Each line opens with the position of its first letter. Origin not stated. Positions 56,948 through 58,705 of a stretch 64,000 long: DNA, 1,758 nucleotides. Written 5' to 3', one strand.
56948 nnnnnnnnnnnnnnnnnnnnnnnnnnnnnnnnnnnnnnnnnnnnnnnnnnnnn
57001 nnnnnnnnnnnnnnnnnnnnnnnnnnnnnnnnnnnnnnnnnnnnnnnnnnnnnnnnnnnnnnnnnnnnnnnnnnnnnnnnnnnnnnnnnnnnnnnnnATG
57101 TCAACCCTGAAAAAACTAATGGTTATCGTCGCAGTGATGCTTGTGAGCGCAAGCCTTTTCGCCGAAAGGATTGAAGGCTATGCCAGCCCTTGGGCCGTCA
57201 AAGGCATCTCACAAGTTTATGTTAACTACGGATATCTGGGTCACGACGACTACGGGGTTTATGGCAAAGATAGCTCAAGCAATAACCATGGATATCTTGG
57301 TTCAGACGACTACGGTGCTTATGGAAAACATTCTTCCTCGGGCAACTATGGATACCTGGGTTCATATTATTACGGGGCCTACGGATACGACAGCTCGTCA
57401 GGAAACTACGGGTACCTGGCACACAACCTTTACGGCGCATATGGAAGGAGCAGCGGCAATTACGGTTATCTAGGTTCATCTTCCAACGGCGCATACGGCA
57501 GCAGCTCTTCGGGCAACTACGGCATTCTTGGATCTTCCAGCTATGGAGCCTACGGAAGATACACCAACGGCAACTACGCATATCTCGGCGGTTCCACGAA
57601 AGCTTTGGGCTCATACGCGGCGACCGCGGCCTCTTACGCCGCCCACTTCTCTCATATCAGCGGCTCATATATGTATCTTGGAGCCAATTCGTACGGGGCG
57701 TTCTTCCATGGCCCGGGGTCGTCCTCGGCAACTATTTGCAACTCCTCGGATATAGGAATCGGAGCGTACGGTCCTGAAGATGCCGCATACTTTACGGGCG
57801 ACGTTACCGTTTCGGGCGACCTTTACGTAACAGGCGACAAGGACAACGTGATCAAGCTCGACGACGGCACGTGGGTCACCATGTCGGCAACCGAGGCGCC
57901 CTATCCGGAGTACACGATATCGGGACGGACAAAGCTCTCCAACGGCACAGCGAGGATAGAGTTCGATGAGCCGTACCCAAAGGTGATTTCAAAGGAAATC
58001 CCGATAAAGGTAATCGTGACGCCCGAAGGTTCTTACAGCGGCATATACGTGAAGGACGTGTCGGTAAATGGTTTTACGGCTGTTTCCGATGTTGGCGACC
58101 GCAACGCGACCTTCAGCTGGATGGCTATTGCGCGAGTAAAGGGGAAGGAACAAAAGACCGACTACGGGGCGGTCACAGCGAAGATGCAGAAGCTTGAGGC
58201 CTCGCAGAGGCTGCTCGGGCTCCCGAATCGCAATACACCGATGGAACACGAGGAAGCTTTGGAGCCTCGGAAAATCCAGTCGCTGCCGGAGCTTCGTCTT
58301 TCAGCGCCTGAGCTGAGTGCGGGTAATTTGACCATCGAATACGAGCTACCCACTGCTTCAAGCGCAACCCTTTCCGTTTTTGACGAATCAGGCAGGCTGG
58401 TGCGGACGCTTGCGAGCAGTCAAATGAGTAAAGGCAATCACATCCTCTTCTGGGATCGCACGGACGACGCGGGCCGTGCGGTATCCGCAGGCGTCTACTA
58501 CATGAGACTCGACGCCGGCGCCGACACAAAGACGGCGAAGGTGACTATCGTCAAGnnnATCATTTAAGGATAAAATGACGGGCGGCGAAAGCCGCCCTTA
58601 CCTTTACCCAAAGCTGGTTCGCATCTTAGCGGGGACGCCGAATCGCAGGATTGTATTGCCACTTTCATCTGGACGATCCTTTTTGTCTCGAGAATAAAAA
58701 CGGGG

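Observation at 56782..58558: Novel Gly/Tyr-rich tandem-repeat T9SS cargo protein with a long structured 5' leader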

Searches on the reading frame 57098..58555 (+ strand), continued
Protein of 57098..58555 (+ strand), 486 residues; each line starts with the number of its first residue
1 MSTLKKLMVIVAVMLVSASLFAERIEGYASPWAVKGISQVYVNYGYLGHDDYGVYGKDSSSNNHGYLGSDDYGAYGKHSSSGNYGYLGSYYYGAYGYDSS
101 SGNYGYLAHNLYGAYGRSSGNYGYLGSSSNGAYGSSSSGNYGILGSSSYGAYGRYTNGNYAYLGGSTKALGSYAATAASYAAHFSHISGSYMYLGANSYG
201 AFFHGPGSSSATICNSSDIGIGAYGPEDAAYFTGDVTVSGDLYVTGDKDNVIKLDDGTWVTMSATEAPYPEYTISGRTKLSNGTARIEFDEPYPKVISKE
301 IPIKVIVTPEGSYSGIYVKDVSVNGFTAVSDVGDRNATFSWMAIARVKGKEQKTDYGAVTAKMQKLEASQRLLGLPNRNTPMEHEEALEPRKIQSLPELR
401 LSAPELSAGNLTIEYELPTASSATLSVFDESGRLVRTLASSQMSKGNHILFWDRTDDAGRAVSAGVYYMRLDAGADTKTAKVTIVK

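Call 63: search_protein_families(library=phrogs, proteins=[window:57098-58555:+, P0012, P0008, P0009], max_evalue=0.01)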
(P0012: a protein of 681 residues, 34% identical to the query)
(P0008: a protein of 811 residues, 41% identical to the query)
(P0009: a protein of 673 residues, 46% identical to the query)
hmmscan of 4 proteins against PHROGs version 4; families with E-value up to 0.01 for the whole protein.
window:57098-58555:+ (486 aa): 1 family
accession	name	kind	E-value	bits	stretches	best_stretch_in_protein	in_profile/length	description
phrog_6616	-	tail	3.2e-06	26.4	1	233-352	640-758/991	tail protein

P0012 (681 aa): 29 families (the best 25 are shown)
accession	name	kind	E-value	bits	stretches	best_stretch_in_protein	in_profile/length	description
phrog_8215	-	tail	5.1e-33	115.5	1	557-663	896-998/1000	baseplate wedge initiator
phrog_5668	-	tail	8.5e-29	101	1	517-662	1420-1559/1567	tail fiber protein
phrog_11011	-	tail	2.3e-25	89.7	1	556-666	1166-1282/1291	long tail fiber protein distal subunit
phrog_1699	-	tail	9.2e-23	81.7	1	503-663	848-993/1000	long tail fiber protein distal subunit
phrog_19966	-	tail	5e-22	79.3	1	571-660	633-723/724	long tail fiber protein distal subunit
phrog_9942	-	tail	1.6e-21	77.1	1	498-664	872-1044/1178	tail fiber protein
phrog_18186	-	tail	2.5e-21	77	1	555-662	471-575/582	baseplate wedge subunit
phrog_21722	-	tail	3.7e-21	76.3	1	553-668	462-575/576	long tail fiber protein distal subunit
phrog_25788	-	tail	6.1e-21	75.7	1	560-652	502-594/603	tail fiber protein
phrog_33119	-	tail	1.2e-19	71.3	1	545-668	522-641/643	long tail fiber protein distal subunit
phrog_25848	-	tail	2.2e-18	66.8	1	555-663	489-593/598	tail fiber protein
phrog_28992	-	unknown function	9.5e-18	65.5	1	550-665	223-340/343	-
phrog_5667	-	tail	3.9e-17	63.2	1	566-660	686-785/786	long tail fiber protein distal subunit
phrog_27370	-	unknown function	4.5e-17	61.9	1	556-663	1425-1534/1545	-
phrog_5481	-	tail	2.4e-16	60.4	1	536-675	905-1034/1043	tail fiber protein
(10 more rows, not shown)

P0008 (811 aa): 0 families

P0009 (673 aa): 1 family
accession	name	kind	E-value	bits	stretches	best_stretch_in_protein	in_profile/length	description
phrog_36982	-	unknown function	0.00035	19.6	1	171-511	278-611/944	-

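Call 67: list_cluster_members(proteins=[P0002, P0016, P0019, P0021, P0028, P0037, P0042, P0044, P0055, P0080])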
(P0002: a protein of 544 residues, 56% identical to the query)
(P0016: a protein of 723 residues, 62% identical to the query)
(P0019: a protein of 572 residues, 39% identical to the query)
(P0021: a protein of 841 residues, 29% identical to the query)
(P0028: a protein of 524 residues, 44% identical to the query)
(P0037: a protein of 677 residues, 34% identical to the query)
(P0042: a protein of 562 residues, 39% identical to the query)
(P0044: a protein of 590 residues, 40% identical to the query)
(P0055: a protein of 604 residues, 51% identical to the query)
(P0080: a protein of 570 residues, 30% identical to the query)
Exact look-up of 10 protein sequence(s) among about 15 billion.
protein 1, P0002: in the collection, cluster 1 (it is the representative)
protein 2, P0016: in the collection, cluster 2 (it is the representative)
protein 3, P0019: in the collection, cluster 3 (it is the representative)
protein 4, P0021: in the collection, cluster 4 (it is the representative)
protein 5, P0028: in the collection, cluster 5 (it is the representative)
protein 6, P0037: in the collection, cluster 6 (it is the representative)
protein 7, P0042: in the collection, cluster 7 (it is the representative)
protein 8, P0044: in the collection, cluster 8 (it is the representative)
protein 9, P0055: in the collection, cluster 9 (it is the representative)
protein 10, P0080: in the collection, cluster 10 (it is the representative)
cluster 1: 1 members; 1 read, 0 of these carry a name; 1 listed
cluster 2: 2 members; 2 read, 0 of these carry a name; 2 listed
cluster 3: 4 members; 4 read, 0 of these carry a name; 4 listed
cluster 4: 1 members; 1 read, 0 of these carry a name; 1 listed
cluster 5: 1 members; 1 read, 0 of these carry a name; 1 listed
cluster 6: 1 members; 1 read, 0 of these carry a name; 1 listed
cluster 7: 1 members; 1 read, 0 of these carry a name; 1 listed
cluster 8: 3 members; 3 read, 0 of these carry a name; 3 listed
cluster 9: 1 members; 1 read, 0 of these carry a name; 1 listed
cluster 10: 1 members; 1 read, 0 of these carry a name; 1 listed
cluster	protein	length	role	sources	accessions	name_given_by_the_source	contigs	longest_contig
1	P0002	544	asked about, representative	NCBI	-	-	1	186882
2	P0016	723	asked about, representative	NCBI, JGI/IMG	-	-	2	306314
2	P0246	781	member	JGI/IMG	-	-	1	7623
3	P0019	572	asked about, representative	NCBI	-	-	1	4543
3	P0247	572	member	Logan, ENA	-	-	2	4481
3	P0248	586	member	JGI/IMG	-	-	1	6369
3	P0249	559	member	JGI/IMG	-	-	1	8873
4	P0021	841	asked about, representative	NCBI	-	-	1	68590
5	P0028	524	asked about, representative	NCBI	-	-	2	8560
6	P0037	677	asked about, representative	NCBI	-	-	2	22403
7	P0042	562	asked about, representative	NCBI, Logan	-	-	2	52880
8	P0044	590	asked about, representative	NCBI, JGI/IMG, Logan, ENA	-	-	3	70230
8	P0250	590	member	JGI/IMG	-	-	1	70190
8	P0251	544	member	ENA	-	-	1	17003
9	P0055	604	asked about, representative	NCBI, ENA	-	-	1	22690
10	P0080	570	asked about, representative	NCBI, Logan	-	-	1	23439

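Call 71: fold_search(model_id=the predicted structure, library=viral)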
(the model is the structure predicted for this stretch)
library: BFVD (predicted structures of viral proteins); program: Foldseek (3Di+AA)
matches with E <= 10: 1265; with E <= 0.001: 31
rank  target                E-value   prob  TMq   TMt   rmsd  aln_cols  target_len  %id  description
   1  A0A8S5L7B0            7.7e-09  1.00  0.26  0.25  12.4       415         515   12  Uncharacterized protein [Siphoviridae sp. ct45W1]
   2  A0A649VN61            1.4e-08  1.00  0.19  0.25  19.3       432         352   14  Minor tail protein [Arthrobacter phage Mufasa8]
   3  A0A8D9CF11            2.1e-08  1.00  0.18  0.25  19.3       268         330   12  Uncharacterized protein [uncultured marine phage]
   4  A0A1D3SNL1            3.4e-08  1.00  0.25  0.15  16.1       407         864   14  (no name in the UniProt tables at hand)
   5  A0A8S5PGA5            4.1e-08  1.00  0.18  0.27  19.6       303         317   15  Uncharacterized protein (Fragment) [Siphoviridae sp. ctXQ92]
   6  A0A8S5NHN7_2          3.4e-07  1.00  0.21  0.14  22.7       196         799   17  Tail protein [Siphoviridae sp. ctmTU3]
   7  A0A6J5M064            1.4e-06  1.00  0.17  0.13  25.3       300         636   12  Secretion system C-terminal sorting domain [uncultured Caudovirales phage]
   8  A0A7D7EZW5            2.8e-06  1.00  0.22  0.12  12.3       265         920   17  (no name in the UniProt tables at hand)
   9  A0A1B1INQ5            6.9e-06  1.00  0.21  0.23  10.6       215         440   18  (no name in the UniProt tables at hand)
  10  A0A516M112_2          8.8e-06  1.00  0.22  0.13  13.9       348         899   14  (no name in the UniProt tables at hand)
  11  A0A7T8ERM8            1.0e-05  1.00  0.16  0.32  22.7       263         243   11  (no name in the UniProt tables at hand)
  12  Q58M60                1.1e-05  1.00  0.21  0.09  10.6       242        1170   13  Phage tail fiber-like protein [Prochlorococcus phage P-SSM2]
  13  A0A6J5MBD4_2          1.6e-05  1.00  0.18  0.10  21.2       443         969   13  Collagen triple helix repeat [uncultured Caudovirales phage]
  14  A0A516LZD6            1.7e-05  1.00  0.20  0.19  12.3       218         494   13  (no name in the UniProt tables at hand)
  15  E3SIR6                2.3e-05  1.00  0.19  0.41  11.0       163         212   15  Uncharacterized protein [Synechococcus phage S-SM2]
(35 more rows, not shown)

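Call 84: find_encoding_contigs(protein=P0010, flank=8000, max_places=1)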
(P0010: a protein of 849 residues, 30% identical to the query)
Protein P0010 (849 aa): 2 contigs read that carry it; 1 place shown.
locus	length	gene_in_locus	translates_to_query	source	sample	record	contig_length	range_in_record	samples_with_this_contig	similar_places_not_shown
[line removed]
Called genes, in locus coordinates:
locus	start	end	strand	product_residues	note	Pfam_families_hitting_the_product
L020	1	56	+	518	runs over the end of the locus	PF07885:Ion_trans_2, PF02254:TrkA_N, PF02080:TrkA_C, PF02254:TrkA_N, PF02080:TrkA_C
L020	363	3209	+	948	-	PF21471:Reelin_subrepeat-B (faint), PF00041:fn3 (faint)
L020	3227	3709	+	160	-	-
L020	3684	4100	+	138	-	PF18962:Por_Secre_tail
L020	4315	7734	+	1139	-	PF18962:Por_Secre_tail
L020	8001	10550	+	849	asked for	PF13884:Peptidase_S74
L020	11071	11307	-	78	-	PF01695:IstB_IS21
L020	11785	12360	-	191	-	-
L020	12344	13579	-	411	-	PF03009:GDPD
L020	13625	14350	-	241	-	-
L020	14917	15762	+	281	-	PF20434:BD-FAE (weak), PF00561:Abhydrolase_1 (faint), PF12146:Hydrolase_4 (weak), PF00326:Peptidase_S9 (faint)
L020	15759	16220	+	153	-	-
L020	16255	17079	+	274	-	PF13354:Beta-lactamase2 (faint), PF00905:Transpeptidase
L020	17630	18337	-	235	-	PF01346:FKBP_N, PF00254:FKBP_C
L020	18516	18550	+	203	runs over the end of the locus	PF13174:TPR_6 (faint)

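Call 85: find_encoding_contigs(protein=P0009, flank=8000, max_places=1)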
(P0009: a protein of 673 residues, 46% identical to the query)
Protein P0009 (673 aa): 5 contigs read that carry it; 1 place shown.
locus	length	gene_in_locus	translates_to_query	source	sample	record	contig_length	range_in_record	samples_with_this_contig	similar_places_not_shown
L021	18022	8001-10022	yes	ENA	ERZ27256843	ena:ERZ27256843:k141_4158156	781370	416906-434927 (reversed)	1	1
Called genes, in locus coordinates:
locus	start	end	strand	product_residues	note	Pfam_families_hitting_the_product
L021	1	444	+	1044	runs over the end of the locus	PF13884:Peptidase_S74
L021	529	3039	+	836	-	PF13884:Peptidase_S74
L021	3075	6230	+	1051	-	-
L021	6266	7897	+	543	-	PF13884:Peptidase_S74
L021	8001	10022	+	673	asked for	-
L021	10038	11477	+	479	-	PF13734:Inhibitor_I69 (faint), PF01640:Peptidase_C10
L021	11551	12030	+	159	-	-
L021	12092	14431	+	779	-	-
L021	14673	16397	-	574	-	PF19289:PmbA_TldD_3rd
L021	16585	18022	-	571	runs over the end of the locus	PF19289:PmbA_TldD_3rd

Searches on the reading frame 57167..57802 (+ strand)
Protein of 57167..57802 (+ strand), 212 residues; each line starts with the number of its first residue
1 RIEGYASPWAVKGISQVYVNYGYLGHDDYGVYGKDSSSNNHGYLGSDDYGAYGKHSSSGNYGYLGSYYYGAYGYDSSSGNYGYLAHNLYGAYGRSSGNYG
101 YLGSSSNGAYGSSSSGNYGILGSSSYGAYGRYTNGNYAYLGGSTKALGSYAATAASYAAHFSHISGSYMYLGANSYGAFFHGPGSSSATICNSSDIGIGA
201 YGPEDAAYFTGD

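Call 57: predict_structure(alignment_id=A4)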
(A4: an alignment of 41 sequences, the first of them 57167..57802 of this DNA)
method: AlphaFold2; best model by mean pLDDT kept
length: 212 residues; sequences in the alignment: 41
mean_pLDDT: 87.0   pTM: 0.77
mean pLDDT of the five models: 87.0, 84.7, 81.1, 79.9, 77.7
residues with pLDDT >= 90: 130; 70-90: 48; 50-70: 31; < 50: 3
segments of 3 or more residues with pLDDT < 50: 210-212
pLDDT, mean of each block of 10 residues (from residue 1): 76 85 91 94 96 98 97 98 97 98 97 97 96 94 92 68 79 87 83 59 55 42
secondary structure, 60 per line:
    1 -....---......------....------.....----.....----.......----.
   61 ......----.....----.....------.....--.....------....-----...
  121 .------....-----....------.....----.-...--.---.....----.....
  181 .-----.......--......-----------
elements in order: E2-5 E9-14 E21-24 E31-35 E40-44 E49-55 E60-66 E71-75 E80-84 E91-95 E98-102 E109-112 E118-121 E128-131 E137-140 E147-151 E167-171 E176-181 E187-193 E196-201

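Call 66: search_protein_families(library=pfam, alignment_id=A4, max_evalue=0.01)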
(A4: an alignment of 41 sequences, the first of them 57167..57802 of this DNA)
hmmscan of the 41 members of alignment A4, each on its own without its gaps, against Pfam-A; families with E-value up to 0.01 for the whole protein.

A. member 1, window:57167-57802:+ (212 aa): 0 families

B. families by the number of members that match (of 41 scanned): 4 families
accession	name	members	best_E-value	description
PF13860.13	FlgD_ig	4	1.9e-12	FlgD Ig-like domain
PF18962.6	Por_Secre_tail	4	7e-05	Secretion system C-terminal sorting domain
PF13884.11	Peptidase_S74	3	5.9e-14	Chaperone of endosialidase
PF00170.26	bZIP_1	1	0.00094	bZIP transcription factor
